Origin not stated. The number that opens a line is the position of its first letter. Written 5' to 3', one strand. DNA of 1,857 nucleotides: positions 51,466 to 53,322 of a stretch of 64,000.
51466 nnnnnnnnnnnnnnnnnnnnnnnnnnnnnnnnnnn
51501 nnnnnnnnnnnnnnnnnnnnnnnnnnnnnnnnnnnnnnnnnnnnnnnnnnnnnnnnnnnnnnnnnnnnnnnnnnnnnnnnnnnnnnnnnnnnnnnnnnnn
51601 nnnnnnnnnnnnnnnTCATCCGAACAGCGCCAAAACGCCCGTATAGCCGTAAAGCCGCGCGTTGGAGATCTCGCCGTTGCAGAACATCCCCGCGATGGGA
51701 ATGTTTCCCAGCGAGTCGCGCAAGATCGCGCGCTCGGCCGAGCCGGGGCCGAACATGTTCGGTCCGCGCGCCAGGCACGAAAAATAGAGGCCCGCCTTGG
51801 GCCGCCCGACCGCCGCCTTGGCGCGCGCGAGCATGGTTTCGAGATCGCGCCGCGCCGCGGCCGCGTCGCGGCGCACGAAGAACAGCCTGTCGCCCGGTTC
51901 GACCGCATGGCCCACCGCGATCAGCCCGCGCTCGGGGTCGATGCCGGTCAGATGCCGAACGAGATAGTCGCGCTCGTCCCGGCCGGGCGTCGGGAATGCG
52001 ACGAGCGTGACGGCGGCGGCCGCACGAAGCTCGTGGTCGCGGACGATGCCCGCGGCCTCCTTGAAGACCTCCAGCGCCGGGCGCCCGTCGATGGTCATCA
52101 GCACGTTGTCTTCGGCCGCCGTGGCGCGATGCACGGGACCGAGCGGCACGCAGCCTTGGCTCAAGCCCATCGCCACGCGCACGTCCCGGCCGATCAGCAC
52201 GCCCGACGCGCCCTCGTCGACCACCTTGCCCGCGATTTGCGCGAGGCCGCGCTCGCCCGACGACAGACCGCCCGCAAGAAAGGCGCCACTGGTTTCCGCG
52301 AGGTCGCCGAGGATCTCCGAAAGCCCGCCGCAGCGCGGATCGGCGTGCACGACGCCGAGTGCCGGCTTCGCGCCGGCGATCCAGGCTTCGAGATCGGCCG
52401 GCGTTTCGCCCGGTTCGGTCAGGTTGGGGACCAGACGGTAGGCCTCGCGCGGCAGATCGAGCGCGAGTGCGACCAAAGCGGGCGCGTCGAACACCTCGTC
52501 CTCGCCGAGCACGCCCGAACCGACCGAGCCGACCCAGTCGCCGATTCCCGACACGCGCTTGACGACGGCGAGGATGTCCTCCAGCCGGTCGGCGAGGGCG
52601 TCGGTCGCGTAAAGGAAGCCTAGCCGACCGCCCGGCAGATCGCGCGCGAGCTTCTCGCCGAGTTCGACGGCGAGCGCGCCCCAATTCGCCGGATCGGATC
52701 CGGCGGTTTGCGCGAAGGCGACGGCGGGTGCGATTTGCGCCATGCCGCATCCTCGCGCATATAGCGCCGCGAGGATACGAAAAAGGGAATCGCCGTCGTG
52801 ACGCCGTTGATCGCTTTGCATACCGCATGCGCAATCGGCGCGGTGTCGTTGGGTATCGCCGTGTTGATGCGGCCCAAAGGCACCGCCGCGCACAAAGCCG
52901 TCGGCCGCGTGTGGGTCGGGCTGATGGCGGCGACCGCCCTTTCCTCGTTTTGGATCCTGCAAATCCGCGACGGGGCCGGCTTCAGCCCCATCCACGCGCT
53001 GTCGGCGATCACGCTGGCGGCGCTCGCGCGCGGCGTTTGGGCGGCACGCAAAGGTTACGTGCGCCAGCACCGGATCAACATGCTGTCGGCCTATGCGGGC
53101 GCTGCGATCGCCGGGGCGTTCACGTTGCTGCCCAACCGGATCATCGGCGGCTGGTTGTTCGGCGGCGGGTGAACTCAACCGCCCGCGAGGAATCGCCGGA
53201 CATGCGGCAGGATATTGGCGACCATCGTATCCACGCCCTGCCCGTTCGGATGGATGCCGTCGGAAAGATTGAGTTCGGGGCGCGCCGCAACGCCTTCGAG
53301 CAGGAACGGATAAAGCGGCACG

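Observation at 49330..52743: FIST sensory-domain protein translationally coupled to CopC-CopD and an aldo-keto reductase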

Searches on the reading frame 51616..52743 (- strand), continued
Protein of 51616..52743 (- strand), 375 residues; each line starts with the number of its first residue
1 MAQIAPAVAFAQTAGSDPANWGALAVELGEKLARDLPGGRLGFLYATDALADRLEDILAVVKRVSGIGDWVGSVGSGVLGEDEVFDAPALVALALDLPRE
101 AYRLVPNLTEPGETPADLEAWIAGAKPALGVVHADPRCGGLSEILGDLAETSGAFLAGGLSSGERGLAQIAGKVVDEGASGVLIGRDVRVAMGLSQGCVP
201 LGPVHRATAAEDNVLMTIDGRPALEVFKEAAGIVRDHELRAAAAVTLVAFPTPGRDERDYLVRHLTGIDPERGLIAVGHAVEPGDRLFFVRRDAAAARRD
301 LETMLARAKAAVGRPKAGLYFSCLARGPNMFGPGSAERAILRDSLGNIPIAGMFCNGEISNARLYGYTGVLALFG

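Call 14: find_encoding_contigs(protein=P0009, flank=6000, max_places=3)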
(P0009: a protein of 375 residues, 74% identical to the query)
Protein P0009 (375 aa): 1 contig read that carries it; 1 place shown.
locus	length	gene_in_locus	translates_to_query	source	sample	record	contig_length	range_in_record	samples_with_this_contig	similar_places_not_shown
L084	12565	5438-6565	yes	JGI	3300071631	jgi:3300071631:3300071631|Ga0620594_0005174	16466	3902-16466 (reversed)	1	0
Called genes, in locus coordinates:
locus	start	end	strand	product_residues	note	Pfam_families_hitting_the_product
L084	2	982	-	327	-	?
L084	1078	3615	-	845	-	PF12704:MacB_PCD (weak), PF02687:FtsX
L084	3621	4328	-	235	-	PF00005:ABC_tran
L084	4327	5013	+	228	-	PF25182:NonGDSL, PF00657:Lipase_GDSL, PF13472:Lipase_GDSL_2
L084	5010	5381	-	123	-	PF10067:DUF2306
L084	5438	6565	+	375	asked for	PF08495:FIST, PF10442:FIST_C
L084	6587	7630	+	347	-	PF00248:Aldo_ket_red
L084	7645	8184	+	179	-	PF13563:2_5_RNA_ligase2, PF02834:LigT_PEase, PF10469:AKAP7_NLS (weak), PF02834:LigT_PEase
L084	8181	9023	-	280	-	PF01636:APH, PF03881:Fructosamin_kin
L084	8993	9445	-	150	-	PF01451:LMWPc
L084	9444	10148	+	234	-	PF02146:SIR2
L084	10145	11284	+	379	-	PF03969:AFG1_ATPase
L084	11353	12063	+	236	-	PF06210:DUF1003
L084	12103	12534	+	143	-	PF04945:YHS (weak)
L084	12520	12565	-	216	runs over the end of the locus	PF00440:TetR_N, PF16859:TetR_C_11, PF14246:TetR_C_7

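Call 15: find_encoding_contigs(protein=P0005, flank=6000, max_places=3)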
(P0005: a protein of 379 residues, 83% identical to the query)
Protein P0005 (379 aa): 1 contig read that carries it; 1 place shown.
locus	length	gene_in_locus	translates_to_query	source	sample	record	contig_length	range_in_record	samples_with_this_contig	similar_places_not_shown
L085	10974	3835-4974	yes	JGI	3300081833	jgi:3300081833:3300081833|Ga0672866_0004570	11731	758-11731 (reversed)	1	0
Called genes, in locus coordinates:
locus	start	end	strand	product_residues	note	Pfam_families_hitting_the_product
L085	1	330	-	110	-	?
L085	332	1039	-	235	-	PF00005:ABC_tran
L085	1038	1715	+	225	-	PF25182:NonGDSL, PF00657:Lipase_GDSL, PF13472:Lipase_GDSL_2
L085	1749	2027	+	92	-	PF05015:HigB-like_toxin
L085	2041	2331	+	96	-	PF13560:HTH_31, PF01381:HTH_3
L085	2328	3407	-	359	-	PF02746:MR_MLE_N, PF13378:MR_MLE_C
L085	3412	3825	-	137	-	PF10067:DUF2306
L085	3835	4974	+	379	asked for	PF08495:FIST, PF10442:FIST_C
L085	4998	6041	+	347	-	PF00248:Aldo_ket_red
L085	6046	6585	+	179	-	PF02834:LigT_PEase, PF13563:2_5_RNA_ligase2, PF10469:AKAP7_NLS (weak), PF02834:LigT_PEase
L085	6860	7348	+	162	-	-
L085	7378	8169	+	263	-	-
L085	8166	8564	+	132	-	-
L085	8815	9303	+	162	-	-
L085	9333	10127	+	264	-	-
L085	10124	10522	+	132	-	-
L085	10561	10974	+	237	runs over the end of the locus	PF02146:SIR2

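Call 16: find_encoding_contigs(protein=P0006, flank=6000, max_places=3)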
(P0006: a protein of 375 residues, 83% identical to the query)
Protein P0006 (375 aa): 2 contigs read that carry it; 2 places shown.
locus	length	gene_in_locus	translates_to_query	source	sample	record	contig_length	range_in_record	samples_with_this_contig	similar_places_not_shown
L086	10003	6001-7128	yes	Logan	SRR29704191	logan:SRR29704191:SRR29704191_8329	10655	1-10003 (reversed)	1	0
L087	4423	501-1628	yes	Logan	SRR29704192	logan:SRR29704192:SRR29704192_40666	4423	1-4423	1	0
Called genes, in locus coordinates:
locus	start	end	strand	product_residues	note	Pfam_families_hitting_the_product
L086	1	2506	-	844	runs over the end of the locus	PF12704:MacB_PCD, PF02687:FtsX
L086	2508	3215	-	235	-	PF00005:ABC_tran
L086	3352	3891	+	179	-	PF00657:Lipase_GDSL, PF13472:Lipase_GDSL_2, PF25182:NonGDSL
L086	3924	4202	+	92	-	PF05015:HigB-like_toxin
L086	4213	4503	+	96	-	PF13560:HTH_31, PF01381:HTH_3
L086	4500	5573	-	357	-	PF02746:MR_MLE_N, PF13378:MR_MLE_C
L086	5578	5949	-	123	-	PF10067:DUF2306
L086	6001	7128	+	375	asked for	PF08495:FIST, PF10442:FIST_C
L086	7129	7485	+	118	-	PF04234:CopC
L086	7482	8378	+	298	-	PF05425:CopD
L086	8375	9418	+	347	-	PF00248:Aldo_ket_red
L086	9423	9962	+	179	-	PF02834:LigT_PEase, PF13563:2_5_RNA_ligase2, PF10469:AKAP7_NLS, PF02834:LigT_PEase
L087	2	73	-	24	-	?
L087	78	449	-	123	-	PF10067:DUF2306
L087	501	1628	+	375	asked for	PF08495:FIST, PF10442:FIST_C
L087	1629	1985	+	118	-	PF04234:CopC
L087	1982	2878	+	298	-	PF05425:CopD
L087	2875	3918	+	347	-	PF00248:Aldo_ket_red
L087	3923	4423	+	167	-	?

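Call 23: search_solved_structures(query=window:51616-52743:-, max_evalue=1, show_alignments=2)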
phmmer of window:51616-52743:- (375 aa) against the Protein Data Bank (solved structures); distinct sequences matched with E-value up to 1: 2.
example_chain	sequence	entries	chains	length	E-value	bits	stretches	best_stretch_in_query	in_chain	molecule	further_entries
8s7d_D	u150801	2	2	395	0.053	15.9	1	274-364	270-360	F-box only protein 22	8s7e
29hg_A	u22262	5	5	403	0.055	15.8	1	274-364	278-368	F-box only protein 22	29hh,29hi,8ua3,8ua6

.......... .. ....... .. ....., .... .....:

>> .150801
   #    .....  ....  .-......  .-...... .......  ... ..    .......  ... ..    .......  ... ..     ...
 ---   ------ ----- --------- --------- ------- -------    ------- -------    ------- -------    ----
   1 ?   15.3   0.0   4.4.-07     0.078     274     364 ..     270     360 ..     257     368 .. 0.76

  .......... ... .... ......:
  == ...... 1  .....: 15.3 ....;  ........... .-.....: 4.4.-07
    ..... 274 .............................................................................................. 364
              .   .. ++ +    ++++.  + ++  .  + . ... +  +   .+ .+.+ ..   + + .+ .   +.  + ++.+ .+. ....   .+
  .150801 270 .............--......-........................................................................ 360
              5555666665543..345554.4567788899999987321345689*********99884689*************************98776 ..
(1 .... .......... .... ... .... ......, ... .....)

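Call 50: search_protein_families(library=padloc, proteins=[L082:7834-9003:+, L082:7177-7692:+], max_evalue=0.001)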
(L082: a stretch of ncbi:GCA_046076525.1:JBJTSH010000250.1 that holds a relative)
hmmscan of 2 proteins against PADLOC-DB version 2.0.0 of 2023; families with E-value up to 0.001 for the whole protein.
L082:7834-9003:+ (389 aa): 29 families (the best 25 are shown)
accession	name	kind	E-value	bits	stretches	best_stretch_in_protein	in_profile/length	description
PDLC02980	AriA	-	2e-11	42.4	1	49-119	230-303/304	-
PDLC02335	AbiLi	-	1e-09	35.9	1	54-133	175-254/326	AbiLi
PDLC02981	AriAB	-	1.1e-09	35.5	1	80-286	334-533/694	-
PDLC00086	GajA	-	1.5e-08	31.9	1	31-189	256-416/600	AAA ATPase domain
PDLC00075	GajA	-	1.6e-07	28.3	1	73-186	265-375/536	AAA ATPase domain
PDLC04175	HEC-01A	-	3.1e-07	27.8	1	6-138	201-331/363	-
PDLC03878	NsnB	-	3.2e-07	28.4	1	9-119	174-281/345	-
PDLC04174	HEC-01A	-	1.4e-06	25.8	1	12-138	105-231/264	-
PDLC02336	AbiLi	-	4.2e-06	24.6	1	10-123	192-297/340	AbiLi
PDLC00067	GajA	-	5.4e-06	23.2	1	80-206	308-435/604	AAA ATPase domain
PDLC04176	HEC-01A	-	1.5e-05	22.5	1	7-134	210-337/371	-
PDLC02914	ATPase-Toprim_I-B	-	1.5e-05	22.4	1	78-139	204-268/443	-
PDLC02979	AriA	-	1.8e-05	22.7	1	34-116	285-370/373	-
PDLC04707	PDC-M55A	-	1.9e-05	21.9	1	33-118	257-347/421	-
PDLC02358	Old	-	2e-05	21.6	1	78-191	286-408/578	Old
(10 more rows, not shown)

L082:7177-7692:+ (171 aa): 15 families
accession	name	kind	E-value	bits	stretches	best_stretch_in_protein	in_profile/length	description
PDLC00271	PtuA1|PtuA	-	2.4e-06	25.4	1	1-101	1-102/421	AAA ATPase domain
PDLC02979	AriA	-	2e-05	22.6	1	1-46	1-45/373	-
PDLC00304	PtuA1|PtuA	-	2.5e-05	21.6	1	24-111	39-117/444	AAA ATPase domain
PDLC02980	AriA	-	3.9e-05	21.8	1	27-117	2-98/304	-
PDLC00077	GajA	-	3.9e-05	20.4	1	1-45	1-45/616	AAA ATPase domain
PDLC03860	LmuB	-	4.8e-05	20.1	1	19-55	21-57/565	-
PDLC00299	PtuA1|PtuA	-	6.6e-05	20.1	1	3-83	55-134/535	AAA ATPase domain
PDLC00069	GajA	-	7.7e-05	19.3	1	1-45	1-44/687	AAA ATPase domain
PDLC00093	GajA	-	0.00013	18.8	1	1-75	1-70/736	AAA ATPase domain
PDLC02913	ATPase_I-A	-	0.00014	19.1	1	3-82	54-131/508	-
PDLC00065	GajA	-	0.00029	17.7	0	6-45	6-51/670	AAA ATPase domain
PDLC00063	GajA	-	0.00029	17.5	1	11-43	10-42/679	AAA ATPase domain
PDLC00278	PtuA1|PtuA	-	0.00039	17.8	1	1-107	1-105/436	AAA ATPase domain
PDLC00067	GajA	-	0.00043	16.9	1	25-48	25-48/604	AAA ATPase domain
PDLC00075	GajA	-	0.00052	16.7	1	3-45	3-43/536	AAA ATPase domain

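Call 51: predict_structure(alignment_id=A1)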
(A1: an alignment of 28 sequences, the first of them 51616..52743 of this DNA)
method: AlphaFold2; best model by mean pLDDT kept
length: 375 residues; sequences in the alignment: 28
mean_pLDDT: 92.4   pTM: 0.89
mean pLDDT of the five models: 92.4, 89.7, 80.4, 76.9, 74.9
residues with pLDDT >= 90: 300; 70-90: 64; 50-70: 11; < 50: 0
segments of 3 or more residues with pLDDT < 50: none
pLDDT, mean of each block of 10 residues (from residue 1): 85 97 99 96 98 98 98 96 94 96 97 93 95 95 94 94 92 95 95 89 96 97 96 87 90 68 91 93 95 89 93 95 82 77 94 93 86 95
secondary structure, 60 per line:
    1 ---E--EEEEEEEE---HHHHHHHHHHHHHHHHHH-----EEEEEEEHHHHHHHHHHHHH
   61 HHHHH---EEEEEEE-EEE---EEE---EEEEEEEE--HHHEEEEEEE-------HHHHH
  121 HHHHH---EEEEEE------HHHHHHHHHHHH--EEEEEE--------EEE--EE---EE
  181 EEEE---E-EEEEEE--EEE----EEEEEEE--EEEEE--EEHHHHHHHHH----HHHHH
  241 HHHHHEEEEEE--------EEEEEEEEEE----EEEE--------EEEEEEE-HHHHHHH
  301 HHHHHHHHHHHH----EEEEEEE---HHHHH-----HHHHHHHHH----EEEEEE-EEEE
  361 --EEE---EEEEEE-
elements in order: E7-14 H18-35 E41-47 H48-65 E69-75 E77-79 E83-85 E89-96 E102-108 H116-125 E129-134 H141-152 E155-160 E169-171 E179-184 E190-195 E198-200 E205-211 E214-218 H223-231 H236-245 E246-251 E260-269 E274-277 E286-292 H294-312 E317-323 H327-331 H337-345 E350-355 E357-360 E363-365 E369-374

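Call 54: fold_search(model_id=the predicted structure, library=pdb)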
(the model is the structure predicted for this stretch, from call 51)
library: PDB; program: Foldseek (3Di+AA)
matches with E <= 10: 892; with E <= 0.001: 11
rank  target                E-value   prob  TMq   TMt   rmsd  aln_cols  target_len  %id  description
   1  8ua3_C                1.0e-12  1.00  0.53  0.60   6.6       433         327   14  Cryo-EM Structure of FBOX22-BACH1BTB (released 2024-11-06)
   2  8ua6_C                3.2e-12  1.00  0.53  0.53   6.6       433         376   14  Cryo-EM Structure of SCF-FBOX22-BACH1BTB (released 2024-11-06)
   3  8s7e_B                5.3e-11  1.00  0.50  0.56   5.9       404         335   13  Cryo-EM structure of SKP1-FBXO22 (released 2024-12-11)
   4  8s7d_D                8.1e-10  1.00  0.48  0.52   7.4       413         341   13  Cryo-EM structure of SKP1-FBXO22 in complex with a BACH1 BTB dimer at 3.2A resolution (released 2024-12-11)
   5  5hy2_B                1.1e-06  1.00  0.32  0.35  13.3       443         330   12  Structure-function analysis of functionally diverse members of the cyclic amide hydrolase family of Toblerone fold enz (released 2017-02-01)
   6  5hy2_A                2.4e-06  1.00  0.30  0.33  15.1       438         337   15  Structure-function analysis of functionally diverse members of the cyclic amide hydrolase family of Toblerone fold enz (released 2017-02-01)
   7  5hy4_H                1.2e-05  0.99  0.31  0.34  14.9       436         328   14  Structure-function analysis of functionally diverse members of the cyclic amide hydrolase family of Toblerone fold enz (released 2017-02-01)
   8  5hy4_G                6.1e-05  0.97  0.30  0.32  15.1       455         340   13  Structure-function analysis of functionally diverse members of the cyclic amide hydrolase family of Toblerone fold enz (released 2017-02-01)
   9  4nq3_B                1.4e-04  0.93  0.29  0.31  16.1       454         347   11  Crystal structure of cyanuic acid hydrolase from A. caulinodans (released 2014-09-10)
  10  6dhj_F                4.2e-04  0.75  0.27  0.28  15.9       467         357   10  Crystal structures of cyanuric acid hydrolase from Moorella thermoacetica (released 2019-06-26)
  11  5hxu_A                5.4e-04  0.82  0.31  0.31  12.8       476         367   10  Structure-function analysis of functionally diverse members of the cyclic amide hydrolase family of Toblerone fold enz (released 2017-02-01)
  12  5a3k_C                3.5e-03  0.75  0.34  0.37  12.5       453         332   10  Chorismatase mechanisms reveal fundamentally different types of reaction in a single conserved protein fold (released 2015-08-19)
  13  7ode_L                1.4e-02  0.33  0.11  0.21  15.3       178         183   13  E. coli 50S ribosome LiCl core particle (released 2022-06-01)
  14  6tek_A                1.5e-02  0.47  0.13  0.19  11.1       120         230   18  Structure of siderophore interaction domain of IrtAB (released 2020-04-01)
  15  8zol_B                2.0e-02  0.15  0.11  0.16  14.2       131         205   16  Cryo-EM strcuture of Cas5-HNH Cascade,Conf3 (released 2024-12-11)
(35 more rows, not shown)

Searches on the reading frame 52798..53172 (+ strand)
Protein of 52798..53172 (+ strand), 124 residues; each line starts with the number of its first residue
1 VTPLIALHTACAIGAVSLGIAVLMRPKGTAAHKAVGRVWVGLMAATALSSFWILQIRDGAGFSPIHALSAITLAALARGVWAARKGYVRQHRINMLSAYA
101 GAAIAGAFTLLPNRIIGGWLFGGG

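Call 4: search_protein_families(library=pfam, proteins=[window:52798-53172:+], max_evalue=0.01)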
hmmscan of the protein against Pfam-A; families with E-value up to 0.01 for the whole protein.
window:52798-53172:+ (124 aa): 2 families
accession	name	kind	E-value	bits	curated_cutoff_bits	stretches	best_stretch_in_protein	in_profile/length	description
PF10067.14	DUF2306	-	6.7e-14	52.7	31.6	1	5-107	1-108/147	Predicted membrane protein (DUF2306)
PF04238.17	DUF420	-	0.0032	18.2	30.5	0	67-103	7-43/130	Protein of unknown function (DUF420)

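Call 5: search_protein_families(library=ncbifam, proteins=[window:52798-53172:+], max_evalue=0.01)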
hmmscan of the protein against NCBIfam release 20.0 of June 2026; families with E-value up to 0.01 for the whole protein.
window:52798-53172:+ (124 aa): 0 families
